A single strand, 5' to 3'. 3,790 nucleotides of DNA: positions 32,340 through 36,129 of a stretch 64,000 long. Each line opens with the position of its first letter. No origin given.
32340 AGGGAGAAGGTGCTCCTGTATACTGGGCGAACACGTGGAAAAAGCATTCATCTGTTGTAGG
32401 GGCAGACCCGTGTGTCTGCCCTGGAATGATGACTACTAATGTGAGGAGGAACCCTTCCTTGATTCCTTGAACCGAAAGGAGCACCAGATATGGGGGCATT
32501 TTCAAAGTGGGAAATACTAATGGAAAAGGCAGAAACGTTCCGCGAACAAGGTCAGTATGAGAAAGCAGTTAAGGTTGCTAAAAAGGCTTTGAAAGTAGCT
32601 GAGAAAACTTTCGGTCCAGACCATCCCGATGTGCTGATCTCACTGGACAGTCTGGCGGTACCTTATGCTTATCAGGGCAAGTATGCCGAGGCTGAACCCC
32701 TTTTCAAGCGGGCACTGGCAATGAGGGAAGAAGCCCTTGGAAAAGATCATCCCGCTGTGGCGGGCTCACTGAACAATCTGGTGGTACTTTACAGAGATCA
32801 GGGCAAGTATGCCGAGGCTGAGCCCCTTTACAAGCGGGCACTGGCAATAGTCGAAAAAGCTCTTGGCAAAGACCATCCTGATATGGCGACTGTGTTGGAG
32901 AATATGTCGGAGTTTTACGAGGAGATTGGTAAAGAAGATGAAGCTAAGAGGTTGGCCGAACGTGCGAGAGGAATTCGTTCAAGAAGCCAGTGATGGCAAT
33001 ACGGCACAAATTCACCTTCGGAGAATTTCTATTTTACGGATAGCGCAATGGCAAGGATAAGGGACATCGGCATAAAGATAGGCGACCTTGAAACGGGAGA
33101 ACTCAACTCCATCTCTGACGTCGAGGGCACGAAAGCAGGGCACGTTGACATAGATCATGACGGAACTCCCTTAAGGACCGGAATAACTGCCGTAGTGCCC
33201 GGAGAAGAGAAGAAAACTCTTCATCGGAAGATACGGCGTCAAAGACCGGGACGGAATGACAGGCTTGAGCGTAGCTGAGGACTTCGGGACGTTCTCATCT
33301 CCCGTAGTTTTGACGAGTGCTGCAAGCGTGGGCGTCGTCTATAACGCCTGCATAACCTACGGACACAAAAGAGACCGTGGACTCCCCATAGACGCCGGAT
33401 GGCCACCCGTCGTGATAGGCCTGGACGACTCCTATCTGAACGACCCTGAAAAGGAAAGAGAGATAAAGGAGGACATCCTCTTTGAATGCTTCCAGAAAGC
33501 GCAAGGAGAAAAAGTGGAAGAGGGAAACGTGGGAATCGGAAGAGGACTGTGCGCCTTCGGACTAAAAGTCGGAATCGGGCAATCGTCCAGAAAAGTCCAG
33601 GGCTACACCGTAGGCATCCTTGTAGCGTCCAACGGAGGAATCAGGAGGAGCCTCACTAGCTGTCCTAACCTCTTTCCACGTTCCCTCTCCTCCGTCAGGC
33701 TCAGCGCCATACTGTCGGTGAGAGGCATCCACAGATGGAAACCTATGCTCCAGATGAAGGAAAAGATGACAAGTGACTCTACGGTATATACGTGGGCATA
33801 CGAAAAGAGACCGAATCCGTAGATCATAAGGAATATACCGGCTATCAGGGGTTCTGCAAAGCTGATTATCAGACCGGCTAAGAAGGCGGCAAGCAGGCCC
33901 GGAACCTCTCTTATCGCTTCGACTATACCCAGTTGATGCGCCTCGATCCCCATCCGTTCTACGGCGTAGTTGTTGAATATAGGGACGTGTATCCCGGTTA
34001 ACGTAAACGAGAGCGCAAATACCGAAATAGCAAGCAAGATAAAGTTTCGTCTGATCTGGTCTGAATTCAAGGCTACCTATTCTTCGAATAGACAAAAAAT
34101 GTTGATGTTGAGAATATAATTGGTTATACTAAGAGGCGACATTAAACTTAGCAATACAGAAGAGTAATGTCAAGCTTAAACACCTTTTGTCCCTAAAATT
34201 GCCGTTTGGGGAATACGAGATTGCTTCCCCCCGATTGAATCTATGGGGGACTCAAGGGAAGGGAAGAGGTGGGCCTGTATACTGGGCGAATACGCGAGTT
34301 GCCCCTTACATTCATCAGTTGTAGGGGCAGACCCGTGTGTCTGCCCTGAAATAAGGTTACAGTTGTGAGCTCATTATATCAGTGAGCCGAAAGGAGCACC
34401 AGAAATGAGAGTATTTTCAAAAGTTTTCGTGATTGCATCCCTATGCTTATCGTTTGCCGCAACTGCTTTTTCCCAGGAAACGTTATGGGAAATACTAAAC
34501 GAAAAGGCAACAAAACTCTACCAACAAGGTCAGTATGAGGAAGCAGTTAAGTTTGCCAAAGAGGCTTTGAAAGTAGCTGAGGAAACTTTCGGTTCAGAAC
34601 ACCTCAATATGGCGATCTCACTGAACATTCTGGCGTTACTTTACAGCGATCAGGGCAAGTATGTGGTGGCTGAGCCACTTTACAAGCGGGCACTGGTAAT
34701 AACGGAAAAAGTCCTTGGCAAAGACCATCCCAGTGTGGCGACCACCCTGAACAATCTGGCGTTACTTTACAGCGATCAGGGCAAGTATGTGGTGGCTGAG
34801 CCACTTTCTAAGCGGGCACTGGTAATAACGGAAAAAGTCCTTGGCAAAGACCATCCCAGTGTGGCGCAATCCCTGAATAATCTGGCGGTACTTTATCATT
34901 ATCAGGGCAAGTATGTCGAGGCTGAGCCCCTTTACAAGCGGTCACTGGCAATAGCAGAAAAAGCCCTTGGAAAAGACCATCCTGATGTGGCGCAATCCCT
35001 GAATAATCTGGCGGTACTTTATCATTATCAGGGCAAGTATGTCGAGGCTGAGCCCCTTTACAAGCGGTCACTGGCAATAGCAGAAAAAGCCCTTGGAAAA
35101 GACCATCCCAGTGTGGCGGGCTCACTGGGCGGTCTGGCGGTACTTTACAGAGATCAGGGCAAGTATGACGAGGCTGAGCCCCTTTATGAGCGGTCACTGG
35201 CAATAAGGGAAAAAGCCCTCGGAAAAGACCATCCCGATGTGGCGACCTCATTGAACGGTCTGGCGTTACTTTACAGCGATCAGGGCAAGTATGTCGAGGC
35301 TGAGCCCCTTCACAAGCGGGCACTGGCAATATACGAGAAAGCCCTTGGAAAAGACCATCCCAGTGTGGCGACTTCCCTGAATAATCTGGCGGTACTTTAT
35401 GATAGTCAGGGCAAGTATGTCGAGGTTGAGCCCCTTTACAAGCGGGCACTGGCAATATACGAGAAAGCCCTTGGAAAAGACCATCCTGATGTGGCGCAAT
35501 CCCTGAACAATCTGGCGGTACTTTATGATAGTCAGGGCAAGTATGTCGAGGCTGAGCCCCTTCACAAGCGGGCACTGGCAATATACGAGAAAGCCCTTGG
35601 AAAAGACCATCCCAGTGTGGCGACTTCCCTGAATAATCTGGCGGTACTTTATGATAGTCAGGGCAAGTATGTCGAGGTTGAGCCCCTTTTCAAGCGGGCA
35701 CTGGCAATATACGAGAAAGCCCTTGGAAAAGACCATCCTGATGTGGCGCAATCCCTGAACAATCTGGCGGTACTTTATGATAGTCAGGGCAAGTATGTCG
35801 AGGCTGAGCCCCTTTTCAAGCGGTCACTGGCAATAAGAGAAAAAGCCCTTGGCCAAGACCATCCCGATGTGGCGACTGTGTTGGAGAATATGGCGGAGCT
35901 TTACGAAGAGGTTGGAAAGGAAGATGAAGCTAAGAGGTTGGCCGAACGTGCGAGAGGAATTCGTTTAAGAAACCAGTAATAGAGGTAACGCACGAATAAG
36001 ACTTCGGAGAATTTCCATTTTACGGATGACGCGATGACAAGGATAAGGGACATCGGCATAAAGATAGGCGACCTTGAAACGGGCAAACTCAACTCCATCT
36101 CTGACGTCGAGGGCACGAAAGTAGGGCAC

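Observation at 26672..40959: Five-fold tandem array of MFS / TPR / DmpA-peptidase cassettes in progressive decay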

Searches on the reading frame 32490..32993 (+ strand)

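Call 5: search_protein_families(library=pfam, proteins=[window:32490-32993:+], max_evalue=0.001)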
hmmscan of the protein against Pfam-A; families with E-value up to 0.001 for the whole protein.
window:32490-32993:+ (167 aa): 16 families
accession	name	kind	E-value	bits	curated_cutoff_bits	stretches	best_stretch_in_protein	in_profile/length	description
PF13424.12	TPR_12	-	1.3e-54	182.8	30.1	3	10-81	6-77/77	Tetratricopeptide repeat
PF13374.12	TPR_10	-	1.7e-45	152.2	27.5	3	90-131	1-42/42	Tetratricopeptide repeat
PF24885.1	TPR_NPHP3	-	6.4e-35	121.1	100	2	73-166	123-216/239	Nephrocystin-3 TPR domain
PF13176.12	TPR_7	-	3.4e-18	64.6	27.9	1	93-123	1-31/36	Tetratricopeptide repeat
PF07719.23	TPR_2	-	2.4e-15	55.8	27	1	8-38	2-32/34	Tetratricopeptide repeat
PF00515.34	TPR_1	-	2.1e-13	49.9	27.8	2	96-120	6-30/34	Tetratricopeptide repeat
PF13181.12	TPR_8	-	2.5e-13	49.4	25.7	0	9-39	3-33/34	Tetratricopeptide repeat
PF13432.12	TPR_16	-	3.9e-13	50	32.7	1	59-120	7-60/65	Tetratricopeptide repeat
PF13428.12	TPR_14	-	3.7e-12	46.1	23.5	0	8-37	2-31/44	Tetratricopeptide repeat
PF14559.12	TPR_19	-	2.5e-11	44.2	25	2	102-159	2-51/68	Tetratricopeptide repeat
PF17874.7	TPR_MalT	-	1.3e-10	41.6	45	1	9-159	3-148/336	MalT-like TPR region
PF23938.1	DUF7273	-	2.1e-06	28.2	31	0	131-160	11-40/65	Domain of unknown function (DUF7273)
PF13431.12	TPR_17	-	3.5e-06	27.3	24.4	0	87-111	9-33/34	Tetratricopeptide repeat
PF13414.12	TPR_11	-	1.2e-05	25.4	26.8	0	16-36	3-23/42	TPR repeat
PF13174.12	TPR_6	-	0.00051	21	26.3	0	10-35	3-28/33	Tetratricopeptide repeat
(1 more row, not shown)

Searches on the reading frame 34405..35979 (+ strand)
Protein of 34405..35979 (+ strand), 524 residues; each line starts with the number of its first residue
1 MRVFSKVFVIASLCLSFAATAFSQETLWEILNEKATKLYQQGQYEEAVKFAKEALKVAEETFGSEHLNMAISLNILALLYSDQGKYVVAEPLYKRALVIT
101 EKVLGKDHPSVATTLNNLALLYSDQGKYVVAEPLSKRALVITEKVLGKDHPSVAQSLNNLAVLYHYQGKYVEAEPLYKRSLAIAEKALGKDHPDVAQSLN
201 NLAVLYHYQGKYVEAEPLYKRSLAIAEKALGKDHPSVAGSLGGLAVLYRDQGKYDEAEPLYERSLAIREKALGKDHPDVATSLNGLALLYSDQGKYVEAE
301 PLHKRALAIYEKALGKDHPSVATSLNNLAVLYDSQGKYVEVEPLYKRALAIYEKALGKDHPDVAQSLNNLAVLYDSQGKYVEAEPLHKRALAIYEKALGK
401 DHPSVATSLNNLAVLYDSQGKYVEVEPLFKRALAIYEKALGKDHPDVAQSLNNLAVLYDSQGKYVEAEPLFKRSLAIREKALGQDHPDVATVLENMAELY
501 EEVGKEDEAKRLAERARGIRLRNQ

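Call 5: search_protein_families(library=pfam, proteins=[window:34405-35979:+], max_evalue=0.001)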
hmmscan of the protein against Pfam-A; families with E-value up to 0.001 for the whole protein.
window:34405-35979:+ (524 aa): 29 families (the best 25 are shown)
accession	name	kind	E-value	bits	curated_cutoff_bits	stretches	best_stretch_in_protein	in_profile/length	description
PF13424.12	TPR_12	-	2.4e-200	649.7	30.1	11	237-312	2-77/77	Tetratricopeptide repeat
PF13374.12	TPR_10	-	6.7e-171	550.6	27.5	11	447-488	1-42/42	Tetratricopeptide repeat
PF24885.1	TPR_NPHP3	-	5.9e-128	425.7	100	6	262-354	123-215/239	Nephrocystin-3 TPR domain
PF13176.12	TPR_7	-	9.3e-67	215.9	27.9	8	240-270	1-31/36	Tetratricopeptide repeat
PF00515.34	TPR_1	-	3.6e-63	207.4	27.8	9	154-185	1-32/34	Tetratricopeptide repeat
PF07719.23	TPR_2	-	1.8e-46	152.9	27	4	154-185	1-32/34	Tetratricopeptide repeat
PF13432.12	TPR_16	-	8.5e-43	144.8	32.7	3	429-478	13-61/65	Tetratricopeptide repeat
PF13431.12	TPR_17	-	1.5e-38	128.2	24.4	0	352-384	2-33/34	Tetratricopeptide repeat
PF17874.7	TPR_MalT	-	4e-26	92.5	45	1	119-311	8-192/336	MalT-like TPR region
PF13181.12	TPR_8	-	1.2e-25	87.8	25.7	0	240-269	3-32/34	Tetratricopeptide repeat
PF14559.12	TPR_19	-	1.5e-24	86.5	25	0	209-266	4-53/68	Tetratricopeptide repeat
PF13428.12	TPR_14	-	1.7e-20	71.9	23.5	0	244-267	7-30/44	Tetratricopeptide repeat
PF07721.20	TPR_4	-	3.2e-17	61.8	27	0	240-263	3-26/26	Tetratricopeptide repeat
PF23938.1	DUF7273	-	8e-14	52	31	0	488-516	11-39/65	Domain of unknown function (DUF7273)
PF09986.15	DUF2225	-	1e-13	52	21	0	290-364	87-160/214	Uncharacterized protein conserved in bacteria (DUF2225)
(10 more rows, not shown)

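Call 24: find_encoding_contigs(protein=window:34405-35979:+, flank=10000, max_places=6)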
Protein window:34405-35979:+ (524 aa): 1 contig read that carries it; 1 place shown.
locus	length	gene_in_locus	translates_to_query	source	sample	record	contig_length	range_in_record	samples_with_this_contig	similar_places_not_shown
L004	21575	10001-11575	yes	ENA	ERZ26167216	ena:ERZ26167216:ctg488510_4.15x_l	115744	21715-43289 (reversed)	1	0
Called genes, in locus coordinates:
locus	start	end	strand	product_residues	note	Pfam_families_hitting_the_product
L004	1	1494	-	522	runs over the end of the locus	PF01266:DAO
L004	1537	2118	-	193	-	PF01966:HD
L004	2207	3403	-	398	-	PF07690:MFS_1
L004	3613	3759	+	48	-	-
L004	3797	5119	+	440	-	-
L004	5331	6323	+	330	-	-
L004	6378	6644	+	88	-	PF03576:Peptidase_S58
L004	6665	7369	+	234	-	PF03576:Peptidase_S58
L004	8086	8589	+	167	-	-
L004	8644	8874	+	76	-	-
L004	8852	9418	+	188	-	PF03576:Peptidase_S58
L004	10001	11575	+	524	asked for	-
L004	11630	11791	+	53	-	PF03576:Peptidase_S58 (weak)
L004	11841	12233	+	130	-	PF03576:Peptidase_S58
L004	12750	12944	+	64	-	PF13424:TPR_12, PF00515:TPR_1 (faint), PF13374:TPR_10 (weak), PF24885:TPR_NPHP3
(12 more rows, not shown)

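Call 43: search_protein_families(library=ncbifam, proteins=[window:34405-35979:+], max_evalue=0.00001)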
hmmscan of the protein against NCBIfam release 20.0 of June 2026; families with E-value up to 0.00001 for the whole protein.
window:34405-35979:+ (524 aa): 22 families
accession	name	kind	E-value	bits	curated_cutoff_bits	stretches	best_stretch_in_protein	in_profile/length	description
NF040586.1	FxSxx_TPR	equivalog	8.7e-78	262.6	300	2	33-361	390-721/830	FxSxx-COOH system tetratricopeptide repeat protein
NF002725.1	PRK02603.1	equivalog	4.7e-35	121.1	143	2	345-424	51-124/173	photosystem I assembly protein Ycf3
NF053520.1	HK_Porph_FimS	equivalog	7.9e-32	110.3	600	3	15-228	71-276/618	sensor histidine kinase FimS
NF053617.1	SARPRegAfsRStmc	equivalog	3.2e-23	81.7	1430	1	149-311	731-887/986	SARP-family global regulator AfsR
NF041717.1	HaaA_phane_TPR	equivalog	1.1e-22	80.1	1125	2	281-516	633-858/882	cyclophane-containing RiPP biosynthesis TPR protein HaaT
TIGR02521.1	type_IV_pilW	equivalog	1.3e-21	77.2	154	1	305-473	49-194/234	type IV pilus biogenesis/stability protein PilW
NF033920.0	C39_PA2778_fam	equivalog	1.4e-17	63.9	150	0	345-393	206-253/255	PA2778 family cysteine peptidase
NF033762.1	social_mot_Tgl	equivalog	1.8e-15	57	225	0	186-265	56-127/252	social motility TPR repeat lipoprotein Tgl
NF033758.1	gliding_GltE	equivalog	1.8e-13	50.2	225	0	397-516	78-180/411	adventurous gliding motility TPR repeat lipoprotein GltE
NF047371.1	FlcA_CTERM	equivalog_domain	8.7e-12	44.3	300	0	316-467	341-492/646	periplasmic flagellar collar protein FlcA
TIGR00540.1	TPR_hemY_coli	hypoth_equivalog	3.1e-11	42.7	142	0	431-512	310-381/385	heme biosynthesis-associated TPR protein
NF040959.1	MamA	equivalog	7.1e-11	41.9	200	0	287-477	37-202/204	magnetosome protein MamA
NF053720.1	NsdA_fam_reg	subfamily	4.3e-10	39.7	75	0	202-325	207-326/432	NsdA family TPR-like regulatory protein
NF052312.1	T9SS_PorW_SprE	equivalog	7.2e-10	38.2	250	0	244-329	296-376/716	type IX secretion system periplasmic lipoprotein PorW/SprE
NF033161.1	lipo_LipL41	equivalog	7.9e-10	38.2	400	0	426-477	280-331/358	lipoprotein LipL41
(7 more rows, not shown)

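Call 44: search_protein_families(library=padloc, proteins=[window:34405-35979:+], max_evalue=0.001)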
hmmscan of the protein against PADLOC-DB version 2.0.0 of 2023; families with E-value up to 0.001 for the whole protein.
window:34405-35979:+ (524 aa): 1 family
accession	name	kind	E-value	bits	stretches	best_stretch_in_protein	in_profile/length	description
PDLC01169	TPR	-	3.4e-25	86.9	3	392-516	94-214/252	TPR repeats containing protein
